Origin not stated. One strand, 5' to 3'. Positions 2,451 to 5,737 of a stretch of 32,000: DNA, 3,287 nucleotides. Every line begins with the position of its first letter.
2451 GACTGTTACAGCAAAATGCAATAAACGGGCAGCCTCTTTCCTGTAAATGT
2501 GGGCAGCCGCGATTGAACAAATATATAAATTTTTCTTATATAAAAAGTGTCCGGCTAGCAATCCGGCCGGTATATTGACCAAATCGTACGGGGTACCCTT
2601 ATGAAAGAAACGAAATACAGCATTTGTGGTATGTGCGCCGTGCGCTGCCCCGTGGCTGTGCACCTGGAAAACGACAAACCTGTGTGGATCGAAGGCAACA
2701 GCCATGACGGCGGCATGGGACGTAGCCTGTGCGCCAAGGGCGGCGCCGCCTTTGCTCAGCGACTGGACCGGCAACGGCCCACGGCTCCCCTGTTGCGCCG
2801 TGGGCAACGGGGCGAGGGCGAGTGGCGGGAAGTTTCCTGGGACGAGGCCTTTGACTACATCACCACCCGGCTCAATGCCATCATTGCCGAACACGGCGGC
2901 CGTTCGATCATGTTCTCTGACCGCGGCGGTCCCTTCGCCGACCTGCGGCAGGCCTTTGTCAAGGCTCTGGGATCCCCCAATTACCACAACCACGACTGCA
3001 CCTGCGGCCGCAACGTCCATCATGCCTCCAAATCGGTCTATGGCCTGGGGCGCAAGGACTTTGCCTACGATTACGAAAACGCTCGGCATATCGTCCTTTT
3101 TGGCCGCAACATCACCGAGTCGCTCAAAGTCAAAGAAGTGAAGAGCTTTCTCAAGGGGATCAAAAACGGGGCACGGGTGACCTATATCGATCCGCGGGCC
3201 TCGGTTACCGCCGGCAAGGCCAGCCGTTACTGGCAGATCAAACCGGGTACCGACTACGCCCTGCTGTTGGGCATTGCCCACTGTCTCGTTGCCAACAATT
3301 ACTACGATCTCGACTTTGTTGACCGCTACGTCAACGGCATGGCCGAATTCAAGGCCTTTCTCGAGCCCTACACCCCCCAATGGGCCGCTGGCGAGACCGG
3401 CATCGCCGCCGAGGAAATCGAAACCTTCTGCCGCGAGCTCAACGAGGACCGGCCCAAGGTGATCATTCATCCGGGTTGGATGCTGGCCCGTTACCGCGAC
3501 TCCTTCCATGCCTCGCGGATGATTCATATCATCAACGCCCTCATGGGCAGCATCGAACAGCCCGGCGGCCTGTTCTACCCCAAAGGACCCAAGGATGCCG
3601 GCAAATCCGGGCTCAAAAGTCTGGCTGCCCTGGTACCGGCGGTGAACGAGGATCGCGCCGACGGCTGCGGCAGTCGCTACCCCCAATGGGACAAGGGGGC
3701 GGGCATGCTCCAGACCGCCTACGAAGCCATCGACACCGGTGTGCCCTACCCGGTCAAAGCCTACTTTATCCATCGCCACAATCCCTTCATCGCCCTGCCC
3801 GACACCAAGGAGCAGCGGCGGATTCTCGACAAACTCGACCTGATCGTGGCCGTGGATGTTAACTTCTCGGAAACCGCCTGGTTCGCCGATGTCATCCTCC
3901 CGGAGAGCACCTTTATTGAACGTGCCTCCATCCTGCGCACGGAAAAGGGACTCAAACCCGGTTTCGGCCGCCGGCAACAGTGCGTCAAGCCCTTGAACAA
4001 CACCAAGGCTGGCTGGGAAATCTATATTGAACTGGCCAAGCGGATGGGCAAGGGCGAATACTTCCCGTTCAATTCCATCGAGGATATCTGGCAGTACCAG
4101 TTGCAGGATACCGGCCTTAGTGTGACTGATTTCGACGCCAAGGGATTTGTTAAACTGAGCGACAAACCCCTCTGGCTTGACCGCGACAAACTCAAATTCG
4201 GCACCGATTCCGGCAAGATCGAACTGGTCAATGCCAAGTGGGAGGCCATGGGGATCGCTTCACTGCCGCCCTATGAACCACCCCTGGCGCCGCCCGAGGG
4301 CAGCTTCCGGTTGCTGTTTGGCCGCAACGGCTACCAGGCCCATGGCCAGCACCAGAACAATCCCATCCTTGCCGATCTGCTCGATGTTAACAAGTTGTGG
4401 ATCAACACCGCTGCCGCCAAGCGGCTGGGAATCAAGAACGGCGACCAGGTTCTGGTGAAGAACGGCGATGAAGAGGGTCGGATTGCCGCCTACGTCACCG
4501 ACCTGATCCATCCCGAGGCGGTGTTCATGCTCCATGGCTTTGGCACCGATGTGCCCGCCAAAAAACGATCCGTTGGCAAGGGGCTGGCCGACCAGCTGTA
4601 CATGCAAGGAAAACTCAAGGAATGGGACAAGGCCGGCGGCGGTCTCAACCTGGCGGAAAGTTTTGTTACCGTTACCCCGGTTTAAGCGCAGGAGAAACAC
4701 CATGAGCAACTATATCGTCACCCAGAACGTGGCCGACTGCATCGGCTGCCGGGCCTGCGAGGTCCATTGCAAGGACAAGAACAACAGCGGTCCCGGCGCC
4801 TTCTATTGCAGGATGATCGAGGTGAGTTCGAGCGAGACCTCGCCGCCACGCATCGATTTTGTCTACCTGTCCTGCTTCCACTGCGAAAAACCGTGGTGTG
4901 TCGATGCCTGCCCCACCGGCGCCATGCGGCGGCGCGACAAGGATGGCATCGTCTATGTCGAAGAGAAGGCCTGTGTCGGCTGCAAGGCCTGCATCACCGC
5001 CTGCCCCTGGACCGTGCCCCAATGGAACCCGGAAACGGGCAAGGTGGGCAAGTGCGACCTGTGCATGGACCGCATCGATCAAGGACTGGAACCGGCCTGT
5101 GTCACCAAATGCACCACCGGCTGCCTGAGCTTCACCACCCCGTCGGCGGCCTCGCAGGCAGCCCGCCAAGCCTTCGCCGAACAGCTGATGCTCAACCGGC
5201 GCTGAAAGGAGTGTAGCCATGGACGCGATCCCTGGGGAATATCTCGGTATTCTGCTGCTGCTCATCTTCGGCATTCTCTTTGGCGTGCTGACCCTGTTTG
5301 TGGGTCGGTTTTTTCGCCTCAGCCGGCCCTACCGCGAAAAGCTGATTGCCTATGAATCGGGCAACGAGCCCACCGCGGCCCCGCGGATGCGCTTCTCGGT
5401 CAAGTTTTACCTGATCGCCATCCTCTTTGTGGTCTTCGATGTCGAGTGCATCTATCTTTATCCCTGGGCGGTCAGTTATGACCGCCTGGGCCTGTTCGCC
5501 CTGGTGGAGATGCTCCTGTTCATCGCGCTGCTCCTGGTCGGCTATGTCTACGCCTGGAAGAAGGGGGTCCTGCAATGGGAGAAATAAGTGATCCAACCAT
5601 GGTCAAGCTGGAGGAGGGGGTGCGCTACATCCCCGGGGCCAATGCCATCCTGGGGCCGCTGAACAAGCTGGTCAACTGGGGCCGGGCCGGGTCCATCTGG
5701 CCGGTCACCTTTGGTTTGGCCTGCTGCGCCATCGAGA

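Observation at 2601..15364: Cytoplasmic Psr/Phs-like molybdoenzyme plus four-cluster ferredoxin subunit placed directly in front of an EFG-less nuo operon: candidate non-NADH electron-input module for complex I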

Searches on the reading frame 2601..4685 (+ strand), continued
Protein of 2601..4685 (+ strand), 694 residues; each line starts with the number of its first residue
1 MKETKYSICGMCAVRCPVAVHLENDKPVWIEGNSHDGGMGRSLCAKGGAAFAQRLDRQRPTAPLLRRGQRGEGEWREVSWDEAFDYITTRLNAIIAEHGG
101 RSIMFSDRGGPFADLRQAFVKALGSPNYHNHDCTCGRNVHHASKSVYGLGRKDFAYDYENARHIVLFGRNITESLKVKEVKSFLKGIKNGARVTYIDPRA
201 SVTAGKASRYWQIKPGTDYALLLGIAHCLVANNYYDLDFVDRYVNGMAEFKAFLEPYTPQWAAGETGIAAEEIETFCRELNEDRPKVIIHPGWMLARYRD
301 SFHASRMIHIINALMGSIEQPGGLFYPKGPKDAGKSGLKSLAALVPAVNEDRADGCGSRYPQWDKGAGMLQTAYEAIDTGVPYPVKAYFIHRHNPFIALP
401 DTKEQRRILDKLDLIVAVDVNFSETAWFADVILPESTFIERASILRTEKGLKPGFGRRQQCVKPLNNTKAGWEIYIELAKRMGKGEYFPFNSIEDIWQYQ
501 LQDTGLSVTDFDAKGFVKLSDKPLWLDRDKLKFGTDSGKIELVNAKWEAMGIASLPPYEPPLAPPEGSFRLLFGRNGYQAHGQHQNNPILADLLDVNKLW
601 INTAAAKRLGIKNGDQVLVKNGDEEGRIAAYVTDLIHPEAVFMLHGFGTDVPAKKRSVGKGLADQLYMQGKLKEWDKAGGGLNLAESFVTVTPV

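Call 83: search_protein_families(library=ncbifam, proteins=[L085:12606-13355:+, L085:13403-15343:+, L036:9980-12076:+], max_evalue=1e-10)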
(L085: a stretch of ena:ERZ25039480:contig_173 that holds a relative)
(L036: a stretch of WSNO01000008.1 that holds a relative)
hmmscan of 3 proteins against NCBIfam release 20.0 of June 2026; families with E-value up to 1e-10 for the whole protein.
L085:12606-13355:+ (249 aa): 7 families
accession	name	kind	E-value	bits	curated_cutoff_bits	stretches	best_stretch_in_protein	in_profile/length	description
NF040763.1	FeFe_hydrog_A6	exception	6.5e-30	104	765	1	2-175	11-209/571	NADH-dependent [FeFe] hydrogenase, group A6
NF005745.0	PRK07569.1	equivalog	3e-28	98.8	333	1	3-92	15-101/238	bidirectional hydrogenase complex protein HoxU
NF006305.0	PRK08493.1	equivalog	4.1e-21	74.8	591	1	2-89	12-94/819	NADH-quinone oxidoreductase subunit G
TIGR01973.1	NuoG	equivalog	3.7e-20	72.3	470.05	1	4-89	11-93/606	NADH-quinone oxidoreductase subunit NuoG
NF040762.1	Hydr_FeFe_Clost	exception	7.3e-20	71.1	900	1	2-83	11-90/572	ferredoxin hydrogenase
NF009454.0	PRK12814.1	equivalog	1.6e-17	63.1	916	1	2-85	14-94/657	putative NADPH-dependent glutamate synthase small subunit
NF005895.0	PRK07860.1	equivalog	1e-11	43.6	802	1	2-89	28-114/811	NADH-quinone oxidoreductase subunit G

L085:13403-15343:+ (646 aa): 21 families
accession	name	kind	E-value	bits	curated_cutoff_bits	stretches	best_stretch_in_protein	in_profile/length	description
NF009454.0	PRK12814.1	equivalog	7.7e-132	440.9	916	1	140-638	101-580/657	putative NADPH-dependent glutamate synthase small subunit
NF009410.0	PRK12771.1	subfamily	4.9e-128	428.2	516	1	128-630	35-511/566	NAD(P)-binding protein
NF009414.0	PRK12778.1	equivalog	2.5e-120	403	1103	1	141-556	337-749/752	bifunctional dihydroorotate dehydrogenase B NAD binding subunit/NADPH-dependent glutamate synthase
TIGR01316.1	gltA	equivalog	7.2e-118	394.2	471.75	1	137-556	32-449/449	NADPH-dependent glutamate synthase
TIGR03315.1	Se_ygfK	equivalog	2.2e-92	310.1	835.3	1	138-633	442-889/1012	putative selenate reductase subunit YgfK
NF010590.0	PRK13984.1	equivalog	8.8e-87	291.7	946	1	143-557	198-607/611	putative oxidoreductase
TIGR01318.1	gltD_gamma_fam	subfamily_domain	1.5e-84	284.2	482.95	1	141-556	48-465/467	glutamate synthase, small subunit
NF009413.0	PRK12775.1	equivalog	4.7e-82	276.3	1895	1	140-573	338-771/1006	putative trifunctional 2-polyprenylphenol hydroxylase/glutamate synthase subunit beta/ferritin domain-containing protein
NF009408.0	PRK12769.1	equivalog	9.9e-79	265.1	1003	1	142-556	235-651/659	formate-dependent uric acid utilization protein AegA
NF009409.0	PRK12770.1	subfamily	1.4e-72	244.8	343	1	238-557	13-351/360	putative glutamate synthase subunit beta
NF009415.0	PRK12779.1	equivalog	2.5e-69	234.2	1519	1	145-547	212-617/944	putative bifunctional glutamate synthase subunit beta/2-polyprenylphenol hydroxylase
NF009451.0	PRK12809.1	equivalog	5.3e-67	226.5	1154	1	140-548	216-626/639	formate-dependent uric acid utilization protein YgfT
TIGR01317.1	GOGAT_sm_gam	subfamily_domain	2.9e-58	197.9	447.7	1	143-562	52-484/485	glutamate synthase small subunit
NF045663.1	diclust_near_Sec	equivalog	3.7e-43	147.7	530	1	141-341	18-201/759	pyridine nucleotide-disulfide oxidoreductase/dicluster-binding protein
TIGR01292.1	TRX_reduct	equivalog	1.7e-17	63.2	343.45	1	377-556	140-300/300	thioredoxin-disulfide reductase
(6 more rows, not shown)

L036:9980-12076:+ (698 aa): 25 families
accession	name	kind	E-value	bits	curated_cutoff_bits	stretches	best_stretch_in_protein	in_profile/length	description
NF012032.0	PRK15488.1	equivalog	1.7e-163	545.5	694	2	4-525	41-570/759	thiosulfate reductase PhsA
TIGR01591.1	Fdh-alpha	equivalog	2.2e-78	264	666.25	1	10-643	2-640/672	formate dehydrogenase subunit alpha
TIGR02166.1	dmsA_ynfE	subfamily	9.9e-68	228.9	777.7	1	7-645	45-751/794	DMSO/selenate family reductase complex A subunit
TIGR03479.1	DMSO_red_II_alp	subfamily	1.6e-56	192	984.75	2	7-242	59-303/913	molybdopterin-dependent oxidoreductase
NF041783.2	mnquin_red_QrcB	equivalog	1e-54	185.9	440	1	6-693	52-695/695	menaquinone reductase molybdopterin-binding-like subunit QrcB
NF047855.1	AssmNtatRedNasC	equivalog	3.8e-50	170.9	1100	2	9-292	23-309/708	assimilatory nitrate reductase catalytic subunit NasC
NF041714.1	arsenate_red_ArrA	equivalog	9.1e-48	163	1600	2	10-248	54-298/848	arsenate respiratory reductase molybdopterin-containing subunit ArrA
NF041885.1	selenate_YnfE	exception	1.1e-46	159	1675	1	6-486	48-569/805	selenate/tellurate reductase subunit YnfE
NF041884.1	selenate_YnfF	exception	2.6e-45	154.6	1650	1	6-486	45-562/798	selenate/tellurate reductase subunit YnfF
NF011566.1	PRK14990.1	exception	5.7e-45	153.6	1600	1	4-497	56-593/814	dimethylsulfoxide reductase subunit A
TIGR00509.1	bisC_fam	subfamily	2.6e-40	138.4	1017.55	2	71-325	65-342/772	molybdopterin guanine dinucleotide-containing S/N-oxide reductase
NF011682.0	PRK15102.1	equivalog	6e-31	107.3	909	1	71-327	114-397/829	trimethylamine-N-oxide reductase TorA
TIGR01553.1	formate-DH-alph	equivalog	5.6e-29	100.5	814.2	2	8-99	46-142/1009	formate dehydrogenase-N subunit alpha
NF042978.1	EthbenzDh_ebdA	equivalog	1.8e-27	95.5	2000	1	44-244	125-327/977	ethylbenzene dehydrogenase subunit alpha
NF041513.1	formate_DH_Act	exception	1.9e-27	95.5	1400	2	7-99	43-133/1067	formate dehydrogenase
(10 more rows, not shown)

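Call 84: search_protein_representatives(protein=window:2601-4685:+)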
Query: 694 residues. Proteins with E-value up to 0.001 (for the whole library): 12458; up to 1e-10: 5516; up to 1e-30: 1215. The best 150 are listed.
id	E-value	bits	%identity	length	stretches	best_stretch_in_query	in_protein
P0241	1.5e-228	777.2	48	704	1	1-691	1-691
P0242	3.8e-184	630.4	46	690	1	5-691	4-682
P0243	2.5e-183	627.7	43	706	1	4-692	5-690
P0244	2.7e-177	607.8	44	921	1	3-693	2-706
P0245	6.7e-174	596.5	43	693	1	1-692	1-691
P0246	1.4e-164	565.7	46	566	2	11-354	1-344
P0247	3.2e-164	564.6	42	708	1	3-692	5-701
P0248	2.8e-158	544.9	53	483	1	3-436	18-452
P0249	6.2e-157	540.5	47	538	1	153-690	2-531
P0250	5.9e-150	517.4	39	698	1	2-692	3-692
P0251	3.2e-140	485.2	38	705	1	4-691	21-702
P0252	9.1e-136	470.5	39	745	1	4-691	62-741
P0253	7.4e-132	457.6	37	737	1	7-691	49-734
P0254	3.9e-124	432.0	37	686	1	5-671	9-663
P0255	4.9e-118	411.9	35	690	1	4-692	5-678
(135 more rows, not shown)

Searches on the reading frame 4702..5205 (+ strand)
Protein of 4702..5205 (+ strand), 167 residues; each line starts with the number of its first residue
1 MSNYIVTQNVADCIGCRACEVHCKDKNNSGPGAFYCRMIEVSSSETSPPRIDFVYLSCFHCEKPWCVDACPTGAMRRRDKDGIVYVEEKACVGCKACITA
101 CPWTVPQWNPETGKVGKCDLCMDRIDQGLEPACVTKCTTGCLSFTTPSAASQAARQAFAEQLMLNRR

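Call 7: search_protein_families(library=pfam, proteins=[window:4702-5205:+])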
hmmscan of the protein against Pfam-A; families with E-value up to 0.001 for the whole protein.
window:4702-5205:+ (167 aa): 12 families
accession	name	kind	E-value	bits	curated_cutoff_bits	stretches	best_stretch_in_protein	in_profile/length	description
PF13247.11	Fer4_11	-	8.7e-27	93.7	26.2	1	53-145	5-98/100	4Fe-4S dicluster domain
PF12838.12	Fer4_7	-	1.4e-11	45.1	27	2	58-104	2-51/52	4Fe-4S dicluster domain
PF13187.11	Fer4_9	-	1.5e-08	34.9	27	1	58-102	2-48/52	4Fe-4S dicluster domain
PF13237.11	Fer4_10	-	4.1e-08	33.5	25.5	2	57-102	8-53/53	4Fe-4S dicluster domain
PF00037.32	Fer4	-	7.5e-08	32.3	21.1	1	84-102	1-19/24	4Fe-4S binding domain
PF12797.12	Fer4_2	-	1.7e-06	28.1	24.5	1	83-103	2-22/22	4Fe-4S binding domain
PF12800.12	Fer4_4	-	1.3e-05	25.6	24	0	90-102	3-15/17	4Fe-4S binding domain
PF12837.12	Fer4_6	-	1.7e-05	25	25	1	83-102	1-20/24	4Fe-4S binding domain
PF14697.11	Fer4_21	-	4.6e-05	23.9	35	1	57-102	7-52/59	4Fe-4S dicluster domain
PF12798.12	Fer4_3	-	6.8e-05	23.8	27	0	91-103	1-13/15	4Fe-4S binding domain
PF13484.11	Fer4_16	-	0.00075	20.7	30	0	58-78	2-20/66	4Fe-4S double cluster binding domain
PF25160.1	LdpA_Fe-S-bd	-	0.00081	19.6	27.6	1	60-103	4-40/49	LdpA Fe-S cluster-binding domain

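Call 8: search_protein_families(library=ncbifam, proteins=[window:4702-5205:+])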
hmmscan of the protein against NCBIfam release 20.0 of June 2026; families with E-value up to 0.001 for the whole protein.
window:4702-5205:+ (167 aa): 41 families (the best 25 are shown)
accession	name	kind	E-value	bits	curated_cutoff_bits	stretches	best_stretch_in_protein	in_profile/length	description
TIGR02951.1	DMSO_dmsB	equivalog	1.2e-39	135.9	214.1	1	10-144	8-150/161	DMSO/selenate family reductase complex B subunit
NF008134.0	PRK10882.1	equivalog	2.1e-30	105.9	263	1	49-157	104-218/329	hydrogenase 2 operon protein HybA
TIGR03149.1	cyt_nit_nrfC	equivalog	1.1e-28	100.1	377.6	1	4-152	39-189/225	cytochrome c nitrite reductase Fe-S protein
TIGR01582.1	FDH-beta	equivalog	1e-27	97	334.7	1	9-158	27-193/283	formate dehydrogenase subunit beta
NF011569.0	PRK14993.1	equivalog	6.8e-26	91.2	416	1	9-141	49-182/244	tetrathionate reductase subunit TtrB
TIGR03478.1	DMSO_red_II_bet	subfamily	1.3e-25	90.1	480.7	1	52-139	123-212/321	DMSO reductase family type II enzyme, iron-sulfur subunit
NF045715.1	sulf_resp_HmcB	equivalog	2e-23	83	420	1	53-158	102-209/307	sulfate respiration complex iron-sulfur protein HmcB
NF045797.1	DsrO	equivalog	2.4e-23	82.8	200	1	43-159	88-214/235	sulfate reduction electron transfer complex DsrMKJOP subunit DsrO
NF041715.1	arsenate_red_ArrB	equivalog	4.2e-23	82.1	450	2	10-111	9-109/233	arsenate respiratory reductase iron-sulfur subunit ArrB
NF042979.1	EthbenzDh_ebdB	equivalog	3.3e-22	78.8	740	1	53-142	146-237/354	ethylbenzene dehydrogenase subunit beta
NF009408.0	PRK12769.1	equivalog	5e-20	71.2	1003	1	3-156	2-156/659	formate-dependent uric acid utilization protein AegA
TIGR01660.1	narH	equivalog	3.8e-19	68.5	524.05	1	58-138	183-263/492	nitrate reductase subunit beta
NF007382.0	PRK09898.1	equivalog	4.5e-19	68.8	213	1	6-143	61-199/208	ferredoxin-like protein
NF045766.1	PhenlGlyoxDHPadI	equivalog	8.6e-17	61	700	1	7-149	8-140/443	NADH-dependent phenylglyoxylate dehydrogenase subunit beta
NF038355.1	FDH3_beta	equivalog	1.4e-16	61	240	1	11-121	10-121/180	formate dehydrogenase FDH3 subunit beta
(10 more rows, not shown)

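Call 44: search_solved_structures(query=window:4702-5205:+, max_evalue=0.00001, show_alignments=1)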
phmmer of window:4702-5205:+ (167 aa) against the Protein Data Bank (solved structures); distinct sequences matched with E-value up to 0.00001: 22.
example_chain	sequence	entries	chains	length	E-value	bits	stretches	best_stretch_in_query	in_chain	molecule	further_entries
2vpw_B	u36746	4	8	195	2.4e-29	105.4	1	3-146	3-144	NRFC PROTEIN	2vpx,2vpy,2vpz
4ydd_B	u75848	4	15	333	4.1e-29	104.6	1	49-139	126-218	DMSO reductase family type II enzyme, iron-sulfur subunit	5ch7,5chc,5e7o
1kqf_B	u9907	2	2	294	1.5e-26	96.3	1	57-159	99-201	FORMATE DEHYDROGENASE, NITRATE-INDUCIBLE, IRON-SULFUR SUBUNIT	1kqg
6cz7_B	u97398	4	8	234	6.5e-22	81.2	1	10-112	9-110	4Fe-4S ferredoxin, iron-sulfur binding domain protein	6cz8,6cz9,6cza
2ivf_B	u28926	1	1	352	7.2e-22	81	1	52-139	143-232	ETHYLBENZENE DEHYDROGENASE BETA-SUBUNIT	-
1q16_B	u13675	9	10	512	1.7e-19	73.3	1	56-138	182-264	Respiratory nitrate reductase 1 beta chain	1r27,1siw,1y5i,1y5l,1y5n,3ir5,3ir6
3egw_B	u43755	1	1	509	1.1e-18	70.6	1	56-138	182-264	Respiratory nitrate reductase 1 beta chain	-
1y4z_B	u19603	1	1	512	1.2e-18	70.5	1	56-138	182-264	Respiratory nitrate reductase 1 beta chain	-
8c0z_C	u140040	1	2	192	2.7e-18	69.4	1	10-160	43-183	Iron-sulfur cluster-binding protein potential subunit of aldehyde oxidoreductase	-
30gj_B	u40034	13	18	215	1.3e-17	67.2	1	10-155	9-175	Formate dehydrogenase, beta subunit, putative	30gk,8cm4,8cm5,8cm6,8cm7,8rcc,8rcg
8rc8_B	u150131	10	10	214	1.5e-17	67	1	10-155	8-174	Formate dehydrogenase, beta subunit, putative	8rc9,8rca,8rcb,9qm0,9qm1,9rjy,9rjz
6sdr_B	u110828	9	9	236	1.8e-17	66.7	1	10-155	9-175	Formate dehydrogenase, beta subunit, putative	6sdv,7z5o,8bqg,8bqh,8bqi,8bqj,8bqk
7qv7_B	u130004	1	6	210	5.7e-16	61.8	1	3-110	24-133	Hydrogen dependent carbon dioxide reductase subunit HycB4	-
1h0h_B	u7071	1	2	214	1.3e-15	60.7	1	11-155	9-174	FORMATE DEHYDROGENASE SUBUNIT BETA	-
7b04_A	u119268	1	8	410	4e-14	55.8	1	54-141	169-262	Nitrite oxidoreductase subunit B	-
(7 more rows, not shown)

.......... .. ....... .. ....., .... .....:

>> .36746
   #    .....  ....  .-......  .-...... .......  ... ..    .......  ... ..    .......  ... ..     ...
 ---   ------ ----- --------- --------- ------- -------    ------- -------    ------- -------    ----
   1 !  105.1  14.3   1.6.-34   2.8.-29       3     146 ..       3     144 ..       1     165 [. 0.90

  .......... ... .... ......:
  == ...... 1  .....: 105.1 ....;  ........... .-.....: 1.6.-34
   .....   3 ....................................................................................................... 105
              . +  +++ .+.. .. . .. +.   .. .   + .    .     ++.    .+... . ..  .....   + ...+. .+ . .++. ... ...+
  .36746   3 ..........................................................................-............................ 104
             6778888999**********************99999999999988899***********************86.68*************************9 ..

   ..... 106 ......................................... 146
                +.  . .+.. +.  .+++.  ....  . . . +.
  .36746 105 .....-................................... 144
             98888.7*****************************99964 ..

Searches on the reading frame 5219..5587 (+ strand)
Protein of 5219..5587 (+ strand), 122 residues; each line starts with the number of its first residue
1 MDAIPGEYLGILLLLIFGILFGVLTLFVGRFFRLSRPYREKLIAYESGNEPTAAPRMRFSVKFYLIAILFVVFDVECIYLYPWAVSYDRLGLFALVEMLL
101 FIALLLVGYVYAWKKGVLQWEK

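Call 7: search_protein_families(library=pfam, proteins=[window:5219-5587:+])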
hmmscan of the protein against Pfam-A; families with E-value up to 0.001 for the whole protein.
window:5219-5587:+ (122 aa): 1 family
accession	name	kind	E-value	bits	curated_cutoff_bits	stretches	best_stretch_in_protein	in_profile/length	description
PF00507.24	Oxidored_q4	-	4.4e-37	126.7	23.3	1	23-120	2-99/99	NADH-ubiquinone/plastoquinone oxidoreductase, chain 3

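Call 8: search_protein_families(library=ncbifam, proteins=[window:5219-5587:+])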
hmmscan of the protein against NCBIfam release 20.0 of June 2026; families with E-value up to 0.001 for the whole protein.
window:5219-5587:+ (122 aa): 6 families
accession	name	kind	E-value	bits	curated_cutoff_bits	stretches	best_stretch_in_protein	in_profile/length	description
NF005839.0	PRK07756.1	equivalog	1e-43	148.5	163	1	7-120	8-121/122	NADH-quinone oxidoreductase subunit A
NF005922.0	PRK07928.1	equivalog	7.1e-35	120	155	1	8-121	4-119/119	NADH-quinone oxidoreductase subunit A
NF006303.0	PRK08489.1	equivalog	2.4e-32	112.2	145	1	6-122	8-127/129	NAD(P)H-quinone oxidoreductase subunit 3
NF005022.0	PRK06432.1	equivalog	1.8e-16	60.5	164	1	42-122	71-151/151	NADH dehydrogenase subunit A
NF004726.0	PRK06073.1-1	equivalog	1.8e-05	24.8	150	1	32-108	31-107/129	NADH dehydrogenase subunit A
NF004729.0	PRK06073.1-5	equivalog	8.1e-05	22.6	94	1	12-107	16-119/134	NADH dehydrogenase subunit A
